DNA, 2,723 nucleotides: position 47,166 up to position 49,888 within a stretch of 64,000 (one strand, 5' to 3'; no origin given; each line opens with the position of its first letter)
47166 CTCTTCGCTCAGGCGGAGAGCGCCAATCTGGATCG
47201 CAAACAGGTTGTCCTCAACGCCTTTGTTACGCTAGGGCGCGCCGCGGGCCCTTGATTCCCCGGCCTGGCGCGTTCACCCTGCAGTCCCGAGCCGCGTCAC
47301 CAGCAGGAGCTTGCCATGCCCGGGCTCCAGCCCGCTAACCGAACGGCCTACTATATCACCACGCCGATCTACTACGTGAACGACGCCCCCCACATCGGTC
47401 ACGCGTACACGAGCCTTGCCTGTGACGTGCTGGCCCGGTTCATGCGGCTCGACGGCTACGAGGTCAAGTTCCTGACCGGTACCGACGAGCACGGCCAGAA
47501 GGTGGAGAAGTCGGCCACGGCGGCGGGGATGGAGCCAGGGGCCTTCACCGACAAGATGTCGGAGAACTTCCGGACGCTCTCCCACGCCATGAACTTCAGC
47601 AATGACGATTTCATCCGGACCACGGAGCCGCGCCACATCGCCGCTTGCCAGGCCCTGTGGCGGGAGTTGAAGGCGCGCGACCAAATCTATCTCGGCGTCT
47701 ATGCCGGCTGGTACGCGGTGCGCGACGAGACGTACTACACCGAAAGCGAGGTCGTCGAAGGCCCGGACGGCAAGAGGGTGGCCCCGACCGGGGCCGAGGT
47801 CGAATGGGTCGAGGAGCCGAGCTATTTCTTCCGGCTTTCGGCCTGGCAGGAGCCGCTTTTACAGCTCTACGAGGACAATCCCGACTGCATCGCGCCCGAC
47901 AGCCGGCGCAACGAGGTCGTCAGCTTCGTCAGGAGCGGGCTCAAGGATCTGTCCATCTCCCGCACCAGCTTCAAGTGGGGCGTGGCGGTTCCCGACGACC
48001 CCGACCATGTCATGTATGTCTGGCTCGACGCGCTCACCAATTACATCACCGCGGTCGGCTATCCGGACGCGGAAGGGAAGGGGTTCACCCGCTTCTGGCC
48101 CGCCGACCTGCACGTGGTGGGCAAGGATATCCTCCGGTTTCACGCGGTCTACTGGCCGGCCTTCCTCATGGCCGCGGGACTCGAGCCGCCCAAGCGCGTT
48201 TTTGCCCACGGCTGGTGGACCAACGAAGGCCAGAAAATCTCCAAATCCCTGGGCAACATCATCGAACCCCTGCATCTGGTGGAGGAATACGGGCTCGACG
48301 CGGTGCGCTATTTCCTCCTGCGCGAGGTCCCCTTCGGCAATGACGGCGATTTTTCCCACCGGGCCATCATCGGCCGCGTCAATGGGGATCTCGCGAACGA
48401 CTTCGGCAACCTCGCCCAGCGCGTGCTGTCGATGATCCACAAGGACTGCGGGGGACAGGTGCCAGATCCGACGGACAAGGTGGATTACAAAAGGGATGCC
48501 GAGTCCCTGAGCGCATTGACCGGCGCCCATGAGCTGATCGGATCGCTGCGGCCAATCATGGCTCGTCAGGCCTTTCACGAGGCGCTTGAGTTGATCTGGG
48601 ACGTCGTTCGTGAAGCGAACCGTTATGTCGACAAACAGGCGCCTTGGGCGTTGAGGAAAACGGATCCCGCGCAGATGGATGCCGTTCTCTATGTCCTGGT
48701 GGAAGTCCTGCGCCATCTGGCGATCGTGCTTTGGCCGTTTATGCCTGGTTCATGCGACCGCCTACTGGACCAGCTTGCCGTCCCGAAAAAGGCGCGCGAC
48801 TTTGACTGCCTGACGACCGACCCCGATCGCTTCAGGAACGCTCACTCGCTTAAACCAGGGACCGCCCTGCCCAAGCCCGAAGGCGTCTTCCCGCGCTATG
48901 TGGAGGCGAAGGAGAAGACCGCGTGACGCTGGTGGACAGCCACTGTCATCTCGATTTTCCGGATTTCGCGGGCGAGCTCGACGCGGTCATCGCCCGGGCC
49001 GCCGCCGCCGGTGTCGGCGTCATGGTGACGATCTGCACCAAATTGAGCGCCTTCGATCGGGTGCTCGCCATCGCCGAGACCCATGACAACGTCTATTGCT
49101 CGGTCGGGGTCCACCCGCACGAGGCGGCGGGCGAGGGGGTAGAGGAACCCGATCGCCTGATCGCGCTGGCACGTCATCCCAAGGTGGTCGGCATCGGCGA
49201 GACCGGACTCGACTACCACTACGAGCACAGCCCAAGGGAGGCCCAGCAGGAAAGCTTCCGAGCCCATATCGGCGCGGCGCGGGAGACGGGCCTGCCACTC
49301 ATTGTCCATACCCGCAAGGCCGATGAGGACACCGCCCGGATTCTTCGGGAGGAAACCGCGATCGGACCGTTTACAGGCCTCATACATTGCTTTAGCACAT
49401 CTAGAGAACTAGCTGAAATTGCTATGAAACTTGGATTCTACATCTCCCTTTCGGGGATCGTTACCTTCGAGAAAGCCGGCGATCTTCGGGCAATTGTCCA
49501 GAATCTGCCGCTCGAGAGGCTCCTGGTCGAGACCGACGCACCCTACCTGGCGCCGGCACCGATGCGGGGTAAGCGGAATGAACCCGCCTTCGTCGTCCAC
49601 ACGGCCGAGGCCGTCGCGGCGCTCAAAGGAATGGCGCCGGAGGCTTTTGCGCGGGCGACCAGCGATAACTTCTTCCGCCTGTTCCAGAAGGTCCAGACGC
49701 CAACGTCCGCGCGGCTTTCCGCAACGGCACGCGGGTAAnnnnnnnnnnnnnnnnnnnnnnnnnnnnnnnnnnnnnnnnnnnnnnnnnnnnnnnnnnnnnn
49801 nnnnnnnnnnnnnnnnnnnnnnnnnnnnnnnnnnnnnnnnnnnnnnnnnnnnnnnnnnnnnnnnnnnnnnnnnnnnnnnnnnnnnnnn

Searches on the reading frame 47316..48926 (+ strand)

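Call 9: search_protein_families(library=pfam, proteins=[window:47316-48926:+], max_evalue=0.01)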
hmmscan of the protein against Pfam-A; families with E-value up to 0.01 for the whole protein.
window:47316-48926:+ (536 aa): 5 families
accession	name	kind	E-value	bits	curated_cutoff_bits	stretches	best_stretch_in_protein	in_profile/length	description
PF09334.17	tRNA-synt_1g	-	9.3e-107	357.6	20.1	1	12-371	1-391/391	tRNA synthetases class I (M)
PF00133.28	tRNA-synt_1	-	2.8e-33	115.7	22.7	2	231-343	297-410/414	tRNA synthetases class I (I, L, M and V)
PF01406.26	tRNA-synt_1e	-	4.3e-15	56.3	27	2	21-125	19-122/301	tRNA synthetases class I (C) catalytic domain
PF19303.5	Anticodon_3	-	6.8e-09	36.2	23.5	1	417-529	35-136/152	Anticodon binding domain of methionyl tRNA ligase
PF08264.19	Anticodon_1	-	0.00064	20.1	25.1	1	403-484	7-87/148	Anticodon-binding domain of tRNA ligase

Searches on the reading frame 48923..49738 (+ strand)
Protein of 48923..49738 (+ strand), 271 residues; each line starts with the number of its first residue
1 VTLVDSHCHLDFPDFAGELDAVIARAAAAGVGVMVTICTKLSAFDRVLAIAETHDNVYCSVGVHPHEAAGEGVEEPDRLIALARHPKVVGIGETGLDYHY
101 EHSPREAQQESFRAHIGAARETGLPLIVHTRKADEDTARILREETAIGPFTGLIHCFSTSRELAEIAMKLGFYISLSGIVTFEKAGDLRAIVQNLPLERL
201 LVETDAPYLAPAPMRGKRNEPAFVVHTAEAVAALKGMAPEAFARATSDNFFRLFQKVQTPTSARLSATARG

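Call 9: search_protein_families(library=pfam, proteins=[window:48923-49738:+], max_evalue=0.01)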
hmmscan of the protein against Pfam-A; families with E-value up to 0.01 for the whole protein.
window:48923-49738:+ (271 aa): 1 family
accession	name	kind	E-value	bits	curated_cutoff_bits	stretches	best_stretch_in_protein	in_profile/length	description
PF01026.27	TatD_DNase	-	3.8e-89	298.8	27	1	4-255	1-253/253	TatD related DNase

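Call 13: find_encoding_contigs(protein=window:48923-49738:+, flank=5000, max_places=6)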
Protein window:48923-49738:+ (271 aa): 12 contigs read that carry it; 6 places shown.
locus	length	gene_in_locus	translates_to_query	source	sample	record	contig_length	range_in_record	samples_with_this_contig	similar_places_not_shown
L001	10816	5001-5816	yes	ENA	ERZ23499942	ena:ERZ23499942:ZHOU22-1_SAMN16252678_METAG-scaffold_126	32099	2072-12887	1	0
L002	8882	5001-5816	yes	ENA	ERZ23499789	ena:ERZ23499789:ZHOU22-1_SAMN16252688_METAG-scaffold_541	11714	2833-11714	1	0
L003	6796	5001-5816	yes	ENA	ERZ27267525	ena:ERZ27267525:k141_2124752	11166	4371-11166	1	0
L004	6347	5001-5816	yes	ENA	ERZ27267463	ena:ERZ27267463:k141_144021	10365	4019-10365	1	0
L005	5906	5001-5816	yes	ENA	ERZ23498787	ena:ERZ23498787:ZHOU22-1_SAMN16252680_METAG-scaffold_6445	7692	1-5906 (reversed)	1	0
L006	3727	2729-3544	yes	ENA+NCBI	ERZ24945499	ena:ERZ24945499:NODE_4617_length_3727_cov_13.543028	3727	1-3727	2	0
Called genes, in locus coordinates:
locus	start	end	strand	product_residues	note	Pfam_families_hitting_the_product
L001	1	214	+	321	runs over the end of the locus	PF03330:DPBB_1, PF05036:SPOR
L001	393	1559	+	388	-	PF00768:Peptidase_S11, PF13354:Beta-lactamase2, PF07943:PBP5_C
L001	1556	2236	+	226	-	PF02223:Thymidylate_kin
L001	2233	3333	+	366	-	PF13177:DNA_pol3_delta2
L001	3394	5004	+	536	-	PF00133:tRNA-synt_1, PF01406:tRNA-synt_1e, PF09334:tRNA-synt_1g, PF00133:tRNA-synt_1, PF19303:Anticodon_3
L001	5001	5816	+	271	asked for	PF01026:TatD_DNase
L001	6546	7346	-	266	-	PF00459:Inositol_P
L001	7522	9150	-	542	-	PF00118:Cpn60_TCP1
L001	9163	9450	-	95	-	PF00166:Cpn10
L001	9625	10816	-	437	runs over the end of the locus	PF13167:GTP-bdg_N, PF16360:GTP-bdg_M, PF01926:MMR_HSR1, PF19275:HflX_C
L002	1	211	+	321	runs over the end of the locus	PF03330:DPBB_1, PF05036:SPOR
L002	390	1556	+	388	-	PF00768:Peptidase_S11, PF13354:Beta-lactamase2, PF07943:PBP5_C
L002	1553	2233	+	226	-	PF02223:Thymidylate_kin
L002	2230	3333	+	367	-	-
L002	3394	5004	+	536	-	PF00133:tRNA-synt_1, PF01406:tRNA-synt_1e, PF09334:tRNA-synt_1g, PF00133:tRNA-synt_1, PF19303:Anticodon_3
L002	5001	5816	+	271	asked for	PF01026:TatD_DNase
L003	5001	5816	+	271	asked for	PF01026:TatD_DNase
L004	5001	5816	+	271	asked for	PF01026:TatD_DNase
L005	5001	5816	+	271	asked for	PF01026:TatD_DNase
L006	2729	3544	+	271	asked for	PF01026:TatD_DNase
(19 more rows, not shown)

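Call 16: find_related_loci(query=window:48923-49738:+, collection=genome_contigs, flank=4000)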
Query window:48923-49738:+ (271 aa) in genome_contigs; peptide patterns used: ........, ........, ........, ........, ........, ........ (x = any residue, [..] = any of these).
600 stretches matched a pattern (row limit reached: there are more); 593 encode a relative of the query (tblastn E <= 1e-3); the best 80 are kept; 80 distinct loci.
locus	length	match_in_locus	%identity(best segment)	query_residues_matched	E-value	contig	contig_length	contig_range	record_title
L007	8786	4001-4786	71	1-262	5e-120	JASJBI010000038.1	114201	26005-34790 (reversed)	MAG: Alphaproteobacteria bacterium isolate MO_074.B3 MO_074.c_170, whole genome shotgun sequence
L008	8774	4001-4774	67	3-260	6e-117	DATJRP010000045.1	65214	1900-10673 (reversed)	MAG TPA_asm: Rhizomicrobium sp. isolate SMAG_U14970 k141_2027621, whole genome shotgun sequence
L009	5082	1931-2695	67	3-257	3e-116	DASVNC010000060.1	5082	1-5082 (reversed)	MAG TPA_asm: Parvibaculum sp. isolate SMAG_U3116 k141_127835, whole genome shotgun sequence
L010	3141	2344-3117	67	1-258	7e-118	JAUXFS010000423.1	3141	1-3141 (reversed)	MAG: Rhodospirillales bacterium isolate CSMAG_2909 CSMAG_2909_k117_6972959_length_3141_cov_32.0000, whole genome shotgun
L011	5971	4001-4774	64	1-258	1e-113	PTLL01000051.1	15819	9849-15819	MAG: Alphaproteobacteria bacterium MarineAlpha3_Bin2 CFH03_51, whole genome shotgun sequence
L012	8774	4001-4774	67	1-258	5e-113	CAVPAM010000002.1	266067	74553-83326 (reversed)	MAG: uncultured Alphaproteobacteria bacterium isolate MFD09964.bin.1.191 genome assembly, contig: contig_12791, whole ge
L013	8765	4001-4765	66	3-257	2e-112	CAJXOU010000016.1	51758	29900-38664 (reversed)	MAG TPA_asm: uncultured Rhodobiaceae bacterium isolate ERR1855268_bin.6_MetaBAT_v2.12.1_MAG genome assembly, contig: NOD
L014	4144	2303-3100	65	3-268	9e-113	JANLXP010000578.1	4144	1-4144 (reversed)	MAG: Alphaproteobacteria bacterium isolate OTE_20_concoct_274 OTE_20_k141_270894, whole genome shotgun sequence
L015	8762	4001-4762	65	3-256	9e-111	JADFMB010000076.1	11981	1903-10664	MAG: Proteobacteria bacterium isolate B56T1B8 B56T1B8_NODE10266, whole genome shotgun sequence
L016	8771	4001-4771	67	3-258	2e-110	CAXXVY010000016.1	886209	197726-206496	MAG: Rhodospirillales bacterium isolate 2c1bb9af-74c6-4100-bff3-425e3d5e9a22 genome assembly, contig: contig_16, whole g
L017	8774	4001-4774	64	3-260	2e-110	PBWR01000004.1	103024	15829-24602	MAG: Alphaproteobacteria bacterium isolate RS797 7818, whole genome shotgun sequence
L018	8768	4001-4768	64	3-261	1e-109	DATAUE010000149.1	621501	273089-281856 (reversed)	MAG TPA_asm: Stellaceae bacterium isolate SMAG_U5564 k141_1636294, whole genome shotgun sequence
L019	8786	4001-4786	61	1-262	1e-109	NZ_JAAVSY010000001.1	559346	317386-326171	Haematospirillum sp. H4485 H4485_1, whole genome shotgun sequence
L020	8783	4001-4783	65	3-263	2e-109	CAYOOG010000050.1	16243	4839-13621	MAG TPA_asm: uncultured Alphaproteobacteria bacterium isolate SRP308112_co1_402 genome assembly, contig: NODE_6017_lengt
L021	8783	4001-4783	64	1-263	1e-108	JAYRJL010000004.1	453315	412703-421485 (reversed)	MAG: Alphaproteobacteria bacterium isolate SZ_szas3bin.18 NODE_20_length_453315_cov_3.30956, whole genome shotgun sequen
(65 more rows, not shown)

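Call 44: find_homologous_proteins(query=window:48923-49738:+, max_evalue=1e-80)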
Query window:48923-49738:+ (271 aa): 7596 proteins with E <= 1e-80 among 8000 candidates; the best 120 are listed.
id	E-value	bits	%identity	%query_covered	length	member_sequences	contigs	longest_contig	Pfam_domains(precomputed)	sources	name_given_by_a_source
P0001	2.2e-163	560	94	100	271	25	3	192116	PF01026.28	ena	-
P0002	4.6e-135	467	90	88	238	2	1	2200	PF01026.28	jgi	jgi:TatD DNase family protein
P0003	7.9e-127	440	76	96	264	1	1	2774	PF01026.28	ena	-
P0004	1.7e-124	432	75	96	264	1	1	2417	PF01026.28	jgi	-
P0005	2.7e-124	432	76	97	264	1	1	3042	PF01026.28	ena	-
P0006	1.3e-123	429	74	96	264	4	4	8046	PF01026.28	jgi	jgi:TatD DNase family protein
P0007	1.3e-122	426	74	96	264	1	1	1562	PF01026.28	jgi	jgi:TatD DNase family protein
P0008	4.6e-122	424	74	96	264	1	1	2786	PF01026.28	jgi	jgi:TatD DNase family protein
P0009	7.8e-122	424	75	95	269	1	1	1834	PF01026.28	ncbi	-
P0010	8.8e-122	423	74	95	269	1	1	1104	PF01026.28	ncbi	-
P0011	1.2e-121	423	74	95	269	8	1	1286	PF01026.28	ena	-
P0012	2.6e-121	422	74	95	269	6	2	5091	PF01026.28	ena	-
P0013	3.0e-121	422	74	97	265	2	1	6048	PF01026.28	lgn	-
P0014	1.3e-120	420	72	96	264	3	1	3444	PF01026.28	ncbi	-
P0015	1.7e-120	419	74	95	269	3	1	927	PF01026.28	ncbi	-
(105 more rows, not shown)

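Call 45: find_encoding_contigs(protein=P0001, flank=3000, max_places=6)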
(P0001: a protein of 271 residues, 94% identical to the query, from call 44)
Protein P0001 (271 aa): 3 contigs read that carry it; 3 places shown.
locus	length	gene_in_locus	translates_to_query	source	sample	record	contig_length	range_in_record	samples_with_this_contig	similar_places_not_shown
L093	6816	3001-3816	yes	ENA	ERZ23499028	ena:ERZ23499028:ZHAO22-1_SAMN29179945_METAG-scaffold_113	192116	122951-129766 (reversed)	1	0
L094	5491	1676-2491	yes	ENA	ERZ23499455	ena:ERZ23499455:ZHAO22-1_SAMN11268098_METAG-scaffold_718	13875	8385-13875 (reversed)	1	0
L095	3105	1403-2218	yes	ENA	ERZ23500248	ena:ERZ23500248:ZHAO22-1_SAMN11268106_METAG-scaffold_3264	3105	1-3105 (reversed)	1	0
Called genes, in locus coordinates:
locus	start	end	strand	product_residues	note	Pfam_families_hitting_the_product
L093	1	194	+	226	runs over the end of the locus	PF02223:Thymidylate_kin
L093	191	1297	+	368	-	PF13177:DNA_pol3_delta2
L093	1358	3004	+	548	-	PF00133:tRNA-synt_1, PF01406:tRNA-synt_1e (weak), PF09334:tRNA-synt_1g, PF00133:tRNA-synt_1, PF19303:Anticodon_3 (weak)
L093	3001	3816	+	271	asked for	PF01026:TatD_DNase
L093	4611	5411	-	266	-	PF00459:Inositol_P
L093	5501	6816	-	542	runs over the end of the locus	PF00118:Cpn60_TCP1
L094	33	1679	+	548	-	PF00133:tRNA-synt_1, PF01406:tRNA-synt_1e (weak), PF09334:tRNA-synt_1g, PF00133:tRNA-synt_1, PF19303:Anticodon_3 (weak)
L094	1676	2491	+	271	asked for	PF01026:TatD_DNase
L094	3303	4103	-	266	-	PF00459:Inositol_P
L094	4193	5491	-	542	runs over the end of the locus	PF00118:Cpn60_TCP1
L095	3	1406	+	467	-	?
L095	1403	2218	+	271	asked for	PF01026:TatD_DNase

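Call 46: find_encoding_contigs(protein=P0002, flank=3000, max_places=3)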
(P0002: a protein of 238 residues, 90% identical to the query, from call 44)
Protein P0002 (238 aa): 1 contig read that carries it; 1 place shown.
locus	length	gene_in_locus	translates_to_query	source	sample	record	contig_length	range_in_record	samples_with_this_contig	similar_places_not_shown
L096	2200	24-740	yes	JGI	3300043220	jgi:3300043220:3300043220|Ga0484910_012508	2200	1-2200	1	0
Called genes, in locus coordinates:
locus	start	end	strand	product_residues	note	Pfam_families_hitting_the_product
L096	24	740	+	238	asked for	PF01026:TatD_DNase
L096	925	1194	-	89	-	-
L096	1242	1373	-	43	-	-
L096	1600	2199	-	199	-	?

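Call 47: find_encoding_contigs(protein=P0006, flank=4000, max_places=4)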
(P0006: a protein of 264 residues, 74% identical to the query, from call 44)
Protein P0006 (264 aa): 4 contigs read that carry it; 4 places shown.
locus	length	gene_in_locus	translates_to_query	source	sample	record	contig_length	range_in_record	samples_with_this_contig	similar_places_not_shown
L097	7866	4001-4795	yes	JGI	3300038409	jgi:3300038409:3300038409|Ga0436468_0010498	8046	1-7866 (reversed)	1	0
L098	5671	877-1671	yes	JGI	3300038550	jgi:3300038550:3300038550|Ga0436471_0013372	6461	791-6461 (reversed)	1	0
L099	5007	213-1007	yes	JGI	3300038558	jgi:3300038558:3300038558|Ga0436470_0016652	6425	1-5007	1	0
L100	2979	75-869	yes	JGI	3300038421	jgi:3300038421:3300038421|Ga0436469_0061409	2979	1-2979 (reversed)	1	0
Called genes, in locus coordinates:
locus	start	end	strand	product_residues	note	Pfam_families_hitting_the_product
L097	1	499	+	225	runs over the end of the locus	?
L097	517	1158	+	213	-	PF13521:AAA_28, PF02223:Thymidylate_kin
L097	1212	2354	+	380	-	PF13177:DNA_pol3_delta2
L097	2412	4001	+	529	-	PF00133:tRNA-synt_1, PF01406:tRNA-synt_1e (weak), PF09334:tRNA-synt_1g, PF00133:tRNA-synt_1, PF01406:tRNA-synt_1e (weak), PF19303:Anticodon_3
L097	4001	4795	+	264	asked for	PF01026:TatD_DNase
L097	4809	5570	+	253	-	PF00753:Lactamase_B, PF23023:Anti-Pycsar_Apyc1, PF12706:Lactamase_B_2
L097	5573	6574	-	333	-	PF00892:EamA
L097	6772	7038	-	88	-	-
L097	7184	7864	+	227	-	?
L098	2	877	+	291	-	?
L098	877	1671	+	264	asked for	PF01026:TatD_DNase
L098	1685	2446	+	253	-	PF00753:Lactamase_B, PF23023:Anti-Pycsar_Apyc1, PF12706:Lactamase_B_2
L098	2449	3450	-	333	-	PF00892:EamA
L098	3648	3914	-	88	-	-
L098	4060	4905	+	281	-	PF01503:PRA-PH (faint), PF03819:MazG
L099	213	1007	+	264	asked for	PF01026:TatD_DNase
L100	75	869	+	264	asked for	PF01026:TatD_DNase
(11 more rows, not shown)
